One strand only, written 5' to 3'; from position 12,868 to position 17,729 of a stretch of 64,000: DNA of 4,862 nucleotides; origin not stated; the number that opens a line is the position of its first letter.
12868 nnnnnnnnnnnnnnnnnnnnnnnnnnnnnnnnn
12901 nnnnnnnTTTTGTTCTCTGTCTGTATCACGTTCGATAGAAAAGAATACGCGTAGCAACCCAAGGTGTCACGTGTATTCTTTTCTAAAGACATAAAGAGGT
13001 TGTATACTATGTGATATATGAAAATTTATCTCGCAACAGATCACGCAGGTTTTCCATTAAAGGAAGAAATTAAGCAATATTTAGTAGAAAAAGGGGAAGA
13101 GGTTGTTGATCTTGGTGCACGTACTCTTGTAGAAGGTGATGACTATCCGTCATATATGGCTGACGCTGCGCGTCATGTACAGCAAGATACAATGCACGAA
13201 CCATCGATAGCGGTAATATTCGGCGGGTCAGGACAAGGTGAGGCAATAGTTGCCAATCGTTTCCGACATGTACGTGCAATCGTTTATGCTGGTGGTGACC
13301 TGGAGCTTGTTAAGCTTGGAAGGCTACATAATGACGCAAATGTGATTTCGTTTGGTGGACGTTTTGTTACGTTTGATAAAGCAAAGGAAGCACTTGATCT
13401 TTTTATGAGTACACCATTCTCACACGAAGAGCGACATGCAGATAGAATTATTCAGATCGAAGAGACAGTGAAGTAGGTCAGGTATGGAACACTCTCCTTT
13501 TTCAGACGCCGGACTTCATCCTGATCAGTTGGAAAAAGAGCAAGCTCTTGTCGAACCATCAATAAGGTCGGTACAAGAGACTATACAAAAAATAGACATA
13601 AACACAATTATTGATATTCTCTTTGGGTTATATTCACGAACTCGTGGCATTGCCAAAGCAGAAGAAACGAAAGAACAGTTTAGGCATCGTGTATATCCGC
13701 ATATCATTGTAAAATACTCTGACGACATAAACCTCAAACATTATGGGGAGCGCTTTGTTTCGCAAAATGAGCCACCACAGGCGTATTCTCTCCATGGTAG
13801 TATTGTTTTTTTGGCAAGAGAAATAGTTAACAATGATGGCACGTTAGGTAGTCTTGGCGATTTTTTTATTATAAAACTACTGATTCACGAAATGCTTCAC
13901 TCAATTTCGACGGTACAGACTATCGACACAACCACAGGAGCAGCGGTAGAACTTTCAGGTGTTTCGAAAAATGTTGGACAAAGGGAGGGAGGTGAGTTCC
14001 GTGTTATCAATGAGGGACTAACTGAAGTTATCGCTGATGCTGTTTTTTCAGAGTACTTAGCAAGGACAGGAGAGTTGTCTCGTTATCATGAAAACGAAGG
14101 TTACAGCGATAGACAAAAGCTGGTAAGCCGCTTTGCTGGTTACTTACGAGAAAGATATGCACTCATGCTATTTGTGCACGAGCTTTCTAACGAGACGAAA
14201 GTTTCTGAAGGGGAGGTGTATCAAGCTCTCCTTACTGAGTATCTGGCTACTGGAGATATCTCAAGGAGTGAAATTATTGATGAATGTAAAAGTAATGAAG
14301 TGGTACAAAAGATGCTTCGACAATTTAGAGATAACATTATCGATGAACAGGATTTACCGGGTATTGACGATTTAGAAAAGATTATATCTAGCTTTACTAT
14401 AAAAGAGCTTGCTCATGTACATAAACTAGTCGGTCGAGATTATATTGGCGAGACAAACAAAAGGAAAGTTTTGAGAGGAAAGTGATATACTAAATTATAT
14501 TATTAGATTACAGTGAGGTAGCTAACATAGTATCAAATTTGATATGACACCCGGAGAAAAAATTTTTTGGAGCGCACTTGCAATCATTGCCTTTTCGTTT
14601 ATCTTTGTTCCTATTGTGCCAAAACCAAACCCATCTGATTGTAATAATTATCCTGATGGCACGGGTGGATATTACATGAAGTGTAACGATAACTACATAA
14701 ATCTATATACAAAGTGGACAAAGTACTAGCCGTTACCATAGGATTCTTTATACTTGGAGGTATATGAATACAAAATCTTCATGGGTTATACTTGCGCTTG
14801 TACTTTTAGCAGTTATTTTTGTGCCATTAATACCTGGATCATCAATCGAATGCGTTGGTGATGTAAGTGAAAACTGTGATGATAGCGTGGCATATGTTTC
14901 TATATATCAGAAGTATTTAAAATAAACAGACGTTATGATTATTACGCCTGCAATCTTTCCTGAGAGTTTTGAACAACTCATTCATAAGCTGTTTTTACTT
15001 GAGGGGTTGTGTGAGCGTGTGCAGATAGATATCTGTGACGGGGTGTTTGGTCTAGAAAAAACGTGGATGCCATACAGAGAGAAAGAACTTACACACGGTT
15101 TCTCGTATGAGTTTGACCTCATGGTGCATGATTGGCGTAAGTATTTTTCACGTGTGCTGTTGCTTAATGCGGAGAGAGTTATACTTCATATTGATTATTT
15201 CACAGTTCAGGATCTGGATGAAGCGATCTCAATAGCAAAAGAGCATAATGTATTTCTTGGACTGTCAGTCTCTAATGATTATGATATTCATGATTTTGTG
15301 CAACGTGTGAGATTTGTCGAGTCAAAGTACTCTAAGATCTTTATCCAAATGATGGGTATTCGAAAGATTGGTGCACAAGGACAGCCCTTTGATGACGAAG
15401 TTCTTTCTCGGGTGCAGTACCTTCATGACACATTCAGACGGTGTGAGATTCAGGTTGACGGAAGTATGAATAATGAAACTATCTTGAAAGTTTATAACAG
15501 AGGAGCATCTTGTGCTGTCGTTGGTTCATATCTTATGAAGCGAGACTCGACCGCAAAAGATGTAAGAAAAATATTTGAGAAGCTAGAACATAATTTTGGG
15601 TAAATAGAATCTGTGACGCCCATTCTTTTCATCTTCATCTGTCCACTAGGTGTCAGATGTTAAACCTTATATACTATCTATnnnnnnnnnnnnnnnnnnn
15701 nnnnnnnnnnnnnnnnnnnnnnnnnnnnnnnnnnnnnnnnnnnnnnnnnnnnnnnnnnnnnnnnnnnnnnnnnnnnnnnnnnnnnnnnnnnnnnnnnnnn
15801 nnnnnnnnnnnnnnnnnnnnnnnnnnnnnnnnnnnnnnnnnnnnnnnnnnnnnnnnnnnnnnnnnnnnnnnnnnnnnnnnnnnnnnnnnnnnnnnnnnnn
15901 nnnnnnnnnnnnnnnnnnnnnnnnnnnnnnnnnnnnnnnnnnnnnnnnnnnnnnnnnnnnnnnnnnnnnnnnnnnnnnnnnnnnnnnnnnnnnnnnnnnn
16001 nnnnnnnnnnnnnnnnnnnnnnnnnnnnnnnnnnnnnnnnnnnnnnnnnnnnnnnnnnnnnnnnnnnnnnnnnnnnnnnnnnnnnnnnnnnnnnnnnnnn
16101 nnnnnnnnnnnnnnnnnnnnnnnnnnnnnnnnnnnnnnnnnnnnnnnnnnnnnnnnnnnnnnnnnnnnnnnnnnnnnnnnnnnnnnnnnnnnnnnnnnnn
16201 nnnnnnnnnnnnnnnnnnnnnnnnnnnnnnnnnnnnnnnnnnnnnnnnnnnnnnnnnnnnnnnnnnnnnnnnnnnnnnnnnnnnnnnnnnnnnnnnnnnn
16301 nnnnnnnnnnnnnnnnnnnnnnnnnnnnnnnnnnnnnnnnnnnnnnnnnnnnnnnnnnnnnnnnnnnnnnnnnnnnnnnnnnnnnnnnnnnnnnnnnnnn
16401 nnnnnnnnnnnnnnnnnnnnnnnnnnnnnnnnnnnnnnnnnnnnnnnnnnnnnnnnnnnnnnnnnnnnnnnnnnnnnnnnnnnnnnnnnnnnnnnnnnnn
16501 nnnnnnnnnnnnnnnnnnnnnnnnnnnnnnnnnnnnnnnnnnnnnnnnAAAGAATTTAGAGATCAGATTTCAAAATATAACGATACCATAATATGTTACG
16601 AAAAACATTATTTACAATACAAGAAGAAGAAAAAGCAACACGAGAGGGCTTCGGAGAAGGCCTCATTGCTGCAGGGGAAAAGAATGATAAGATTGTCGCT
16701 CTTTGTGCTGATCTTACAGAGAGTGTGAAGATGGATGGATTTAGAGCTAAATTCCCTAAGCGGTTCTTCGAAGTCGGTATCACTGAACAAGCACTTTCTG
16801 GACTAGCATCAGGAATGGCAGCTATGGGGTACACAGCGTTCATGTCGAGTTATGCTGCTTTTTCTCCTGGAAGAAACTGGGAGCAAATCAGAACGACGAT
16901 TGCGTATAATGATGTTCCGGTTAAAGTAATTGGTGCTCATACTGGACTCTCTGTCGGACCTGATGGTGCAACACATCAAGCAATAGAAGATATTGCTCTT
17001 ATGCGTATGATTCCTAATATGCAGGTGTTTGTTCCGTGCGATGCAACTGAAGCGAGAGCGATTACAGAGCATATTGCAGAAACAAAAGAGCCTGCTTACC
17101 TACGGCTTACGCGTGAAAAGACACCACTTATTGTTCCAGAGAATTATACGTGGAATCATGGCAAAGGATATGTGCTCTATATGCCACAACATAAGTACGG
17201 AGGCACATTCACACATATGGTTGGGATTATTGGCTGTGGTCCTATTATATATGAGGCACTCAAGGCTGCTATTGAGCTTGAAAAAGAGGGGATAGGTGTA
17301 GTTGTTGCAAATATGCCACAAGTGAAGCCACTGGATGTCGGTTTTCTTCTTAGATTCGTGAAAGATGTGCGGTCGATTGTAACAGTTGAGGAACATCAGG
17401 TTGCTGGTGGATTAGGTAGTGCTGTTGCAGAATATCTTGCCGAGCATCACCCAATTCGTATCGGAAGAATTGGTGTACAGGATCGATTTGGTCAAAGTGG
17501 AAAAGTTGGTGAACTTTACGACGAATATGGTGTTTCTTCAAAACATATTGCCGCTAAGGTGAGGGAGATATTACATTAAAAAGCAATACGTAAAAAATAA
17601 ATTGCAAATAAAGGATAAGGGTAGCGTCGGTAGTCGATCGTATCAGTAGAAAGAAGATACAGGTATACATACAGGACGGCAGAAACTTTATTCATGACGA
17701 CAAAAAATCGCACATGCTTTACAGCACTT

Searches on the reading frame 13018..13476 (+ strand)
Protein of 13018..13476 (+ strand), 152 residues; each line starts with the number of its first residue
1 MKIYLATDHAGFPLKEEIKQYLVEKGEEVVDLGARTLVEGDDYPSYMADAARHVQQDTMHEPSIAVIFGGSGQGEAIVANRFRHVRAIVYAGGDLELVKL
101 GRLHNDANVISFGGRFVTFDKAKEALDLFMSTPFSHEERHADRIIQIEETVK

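Call 90: search_protein_families(library=pfam, proteins=[window:13018-13476:+], max_evalue=0.000001)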
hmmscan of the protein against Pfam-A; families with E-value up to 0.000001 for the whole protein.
window:13018-13476:+ (152 aa): 1 family
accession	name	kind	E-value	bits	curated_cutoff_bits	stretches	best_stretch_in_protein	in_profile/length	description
PF02502.23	LacAB_rpiB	-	1e-35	123.1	24.7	1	3-147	1-138/138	Ribose/Galactose Isomerase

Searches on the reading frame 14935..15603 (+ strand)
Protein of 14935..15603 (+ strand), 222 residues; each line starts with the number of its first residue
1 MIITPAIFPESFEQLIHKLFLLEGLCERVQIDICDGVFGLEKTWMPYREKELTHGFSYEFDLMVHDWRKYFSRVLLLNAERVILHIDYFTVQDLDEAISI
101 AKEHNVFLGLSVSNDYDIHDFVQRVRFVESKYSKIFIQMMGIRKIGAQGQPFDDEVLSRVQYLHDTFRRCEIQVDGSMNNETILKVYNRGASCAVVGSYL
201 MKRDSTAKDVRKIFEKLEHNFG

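Call 90: search_protein_families(library=pfam, proteins=[window:14935-15603:+], max_evalue=0.000001)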
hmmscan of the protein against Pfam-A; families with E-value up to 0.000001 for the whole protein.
window:14935-15603:+ (222 aa): 1 family
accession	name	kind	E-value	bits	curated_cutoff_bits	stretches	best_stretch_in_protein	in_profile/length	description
PF00834.25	Ribul_P_3_epim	-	5.5e-13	49.2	21.1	1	3-200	2-197/198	Ribulose-phosphate 3 epimerase family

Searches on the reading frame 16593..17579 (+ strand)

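Call 90: search_protein_families(library=pfam, proteins=[window:16593-17579:+], max_evalue=0.000001)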
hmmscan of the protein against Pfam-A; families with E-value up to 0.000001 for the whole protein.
window:16593-17579:+ (328 aa): 2 families
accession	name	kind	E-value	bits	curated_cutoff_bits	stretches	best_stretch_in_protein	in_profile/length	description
PF02779.29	Transket_pyr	-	2.1e-40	138.7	27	1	13-177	2-172/174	Transketolase, pyrimidine binding domain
PF02780.25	Transketolase_C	-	6.5e-25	87.9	25.9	1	210-319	12-124/124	Transketolase, C-terminal domain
